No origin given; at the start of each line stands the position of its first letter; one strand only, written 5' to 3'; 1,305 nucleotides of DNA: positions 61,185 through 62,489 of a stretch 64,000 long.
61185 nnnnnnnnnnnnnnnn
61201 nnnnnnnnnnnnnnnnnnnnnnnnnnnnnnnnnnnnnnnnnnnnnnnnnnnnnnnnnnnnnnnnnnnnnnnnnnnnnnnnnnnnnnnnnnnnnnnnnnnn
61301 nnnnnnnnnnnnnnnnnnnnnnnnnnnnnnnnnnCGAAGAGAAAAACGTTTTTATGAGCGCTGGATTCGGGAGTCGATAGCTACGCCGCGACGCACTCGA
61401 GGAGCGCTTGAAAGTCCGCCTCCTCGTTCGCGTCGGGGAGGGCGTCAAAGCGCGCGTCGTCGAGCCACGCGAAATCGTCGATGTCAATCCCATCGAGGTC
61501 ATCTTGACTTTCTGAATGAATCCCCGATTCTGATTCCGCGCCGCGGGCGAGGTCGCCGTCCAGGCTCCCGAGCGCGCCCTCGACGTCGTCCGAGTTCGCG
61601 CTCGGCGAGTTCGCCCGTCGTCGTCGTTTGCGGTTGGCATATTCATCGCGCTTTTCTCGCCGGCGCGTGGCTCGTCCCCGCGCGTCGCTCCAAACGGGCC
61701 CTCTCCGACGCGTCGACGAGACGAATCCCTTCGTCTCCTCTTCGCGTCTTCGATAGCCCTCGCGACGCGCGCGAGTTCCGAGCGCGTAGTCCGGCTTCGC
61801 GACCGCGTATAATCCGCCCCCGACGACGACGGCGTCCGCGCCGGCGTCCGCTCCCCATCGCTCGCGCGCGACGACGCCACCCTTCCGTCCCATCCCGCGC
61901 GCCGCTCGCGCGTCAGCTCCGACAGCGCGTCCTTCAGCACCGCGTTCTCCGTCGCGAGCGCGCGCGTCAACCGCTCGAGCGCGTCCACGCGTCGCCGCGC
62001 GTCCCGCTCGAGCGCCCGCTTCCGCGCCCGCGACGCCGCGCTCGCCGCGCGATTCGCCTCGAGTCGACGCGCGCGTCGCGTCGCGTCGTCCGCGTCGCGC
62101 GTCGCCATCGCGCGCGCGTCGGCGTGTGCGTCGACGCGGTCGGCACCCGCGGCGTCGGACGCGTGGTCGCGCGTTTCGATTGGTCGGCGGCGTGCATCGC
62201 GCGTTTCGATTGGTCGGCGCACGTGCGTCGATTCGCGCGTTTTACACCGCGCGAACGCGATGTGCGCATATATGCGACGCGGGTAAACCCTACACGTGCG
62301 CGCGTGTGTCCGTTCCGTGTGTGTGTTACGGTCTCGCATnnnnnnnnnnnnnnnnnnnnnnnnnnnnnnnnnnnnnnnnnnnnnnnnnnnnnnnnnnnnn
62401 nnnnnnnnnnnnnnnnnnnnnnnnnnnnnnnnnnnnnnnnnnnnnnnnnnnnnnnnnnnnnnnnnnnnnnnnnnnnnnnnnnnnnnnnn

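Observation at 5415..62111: At least eight conserved genes are broken by tiny indels or one nonsense codon, several at homopolymers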

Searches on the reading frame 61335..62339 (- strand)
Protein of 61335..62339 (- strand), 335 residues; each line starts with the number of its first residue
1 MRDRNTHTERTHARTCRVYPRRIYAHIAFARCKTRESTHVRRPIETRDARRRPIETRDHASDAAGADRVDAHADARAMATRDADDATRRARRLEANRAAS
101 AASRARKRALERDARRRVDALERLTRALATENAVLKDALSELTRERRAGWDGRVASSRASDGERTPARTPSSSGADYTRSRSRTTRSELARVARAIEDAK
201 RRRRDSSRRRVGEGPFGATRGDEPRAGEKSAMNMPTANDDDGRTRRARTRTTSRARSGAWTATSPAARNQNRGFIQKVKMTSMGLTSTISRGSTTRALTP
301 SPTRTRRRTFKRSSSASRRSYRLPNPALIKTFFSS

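Call 34: find_homologous_proteins(query=window:61335-62339:-, max_evalue=0.001)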
Query window:61335-62339:- (335 aa): 14 proteins with E <= 0.001 among 8000 candidates.
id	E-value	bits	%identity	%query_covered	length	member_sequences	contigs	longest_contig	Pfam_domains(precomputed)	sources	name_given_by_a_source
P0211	1.7e-153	529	86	100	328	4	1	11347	-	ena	-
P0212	6.7e-105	369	63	92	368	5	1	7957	-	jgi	-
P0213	3.5e-51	193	82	38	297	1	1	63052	-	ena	-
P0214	9.3e-19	87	47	45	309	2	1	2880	PF00170.27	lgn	-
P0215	3.7e-17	81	53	41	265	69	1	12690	-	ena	-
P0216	4.6e-17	81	53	41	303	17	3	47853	-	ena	-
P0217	1.9e-16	79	48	45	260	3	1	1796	-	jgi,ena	-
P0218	4.5e-16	78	46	44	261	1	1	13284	-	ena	-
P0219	1.3e-15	76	47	44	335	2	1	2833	PF00170.27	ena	-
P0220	6.2e-6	44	76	13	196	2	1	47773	-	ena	-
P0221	7.6e-5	41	61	16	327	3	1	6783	-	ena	-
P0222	1.0e-4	40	64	17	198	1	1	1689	-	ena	-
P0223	4.0e-4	38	61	16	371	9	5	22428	-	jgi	jgi:hypothetical protein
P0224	5.1e-4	38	63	16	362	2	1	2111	-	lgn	-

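Call 36: find_encoding_contigs(protein=P0212, flank=3000, max_places=2)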
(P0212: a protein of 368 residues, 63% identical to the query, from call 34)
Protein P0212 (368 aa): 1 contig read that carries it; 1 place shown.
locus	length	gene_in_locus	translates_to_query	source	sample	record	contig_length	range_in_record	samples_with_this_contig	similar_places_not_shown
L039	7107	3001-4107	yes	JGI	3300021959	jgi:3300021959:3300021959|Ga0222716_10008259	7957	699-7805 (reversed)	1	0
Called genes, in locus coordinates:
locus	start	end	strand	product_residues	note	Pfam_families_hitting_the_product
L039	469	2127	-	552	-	-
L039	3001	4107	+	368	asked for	-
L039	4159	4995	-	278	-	PF00249:Myb_DNA-binding, PF13921:Myb_DNA-bind_6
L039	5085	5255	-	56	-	-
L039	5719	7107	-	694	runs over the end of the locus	?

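Call 37: find_encoding_contigs(protein=P0214, flank=1500, max_places=2)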
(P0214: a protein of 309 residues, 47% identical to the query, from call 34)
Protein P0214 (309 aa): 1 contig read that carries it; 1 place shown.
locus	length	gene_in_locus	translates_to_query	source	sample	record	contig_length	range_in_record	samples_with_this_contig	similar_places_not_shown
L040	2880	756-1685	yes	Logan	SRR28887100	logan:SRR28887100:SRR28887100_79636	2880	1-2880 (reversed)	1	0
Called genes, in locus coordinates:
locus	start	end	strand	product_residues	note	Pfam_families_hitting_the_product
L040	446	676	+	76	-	-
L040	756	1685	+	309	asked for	PF00170:bZIP_1 (weak)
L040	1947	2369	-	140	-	-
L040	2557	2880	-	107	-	?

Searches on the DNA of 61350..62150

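Call 75: search_rna_families(source=window, start=61350, end=62150, threshold=evalue, max_evalue=5)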
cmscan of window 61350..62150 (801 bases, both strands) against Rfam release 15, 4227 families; matches with E-value up to 5: 3.
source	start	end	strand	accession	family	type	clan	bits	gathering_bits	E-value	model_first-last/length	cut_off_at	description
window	61671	61771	+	RF01720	Pseudomon-Rho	Cis-reg;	-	22.3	45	0.69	1-102/102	no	Pseudomon-Rho RNA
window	62031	62088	+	RF03934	mir-m107-1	Gene; miRNA;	-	18.9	83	1.3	1-65/65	no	mir-m107-1 microRNA precursor family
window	62031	62088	-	RF03934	mir-m107-1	Gene; miRNA;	-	18.4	83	1.7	1-65/65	no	mir-m107-1 microRNA precursor family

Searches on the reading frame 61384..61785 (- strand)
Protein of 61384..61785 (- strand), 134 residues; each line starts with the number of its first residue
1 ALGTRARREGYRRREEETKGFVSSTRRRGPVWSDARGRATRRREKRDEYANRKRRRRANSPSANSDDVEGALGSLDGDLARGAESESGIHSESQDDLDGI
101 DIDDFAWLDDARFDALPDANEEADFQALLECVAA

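Call 55: find_homologous_proteins(query=window:61384-61785:-, max_evalue=0.01)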
Query seq(134 aa) (134 aa): 3 proteins with E <= 0.01 among 131 candidates.
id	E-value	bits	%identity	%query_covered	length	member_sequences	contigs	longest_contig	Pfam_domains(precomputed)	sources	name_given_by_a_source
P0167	5.0e-78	278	100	100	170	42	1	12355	-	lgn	-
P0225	5.2e-65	235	88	100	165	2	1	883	-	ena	-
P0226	3.7e-34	136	71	84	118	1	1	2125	-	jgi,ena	jgi:hypothetical protein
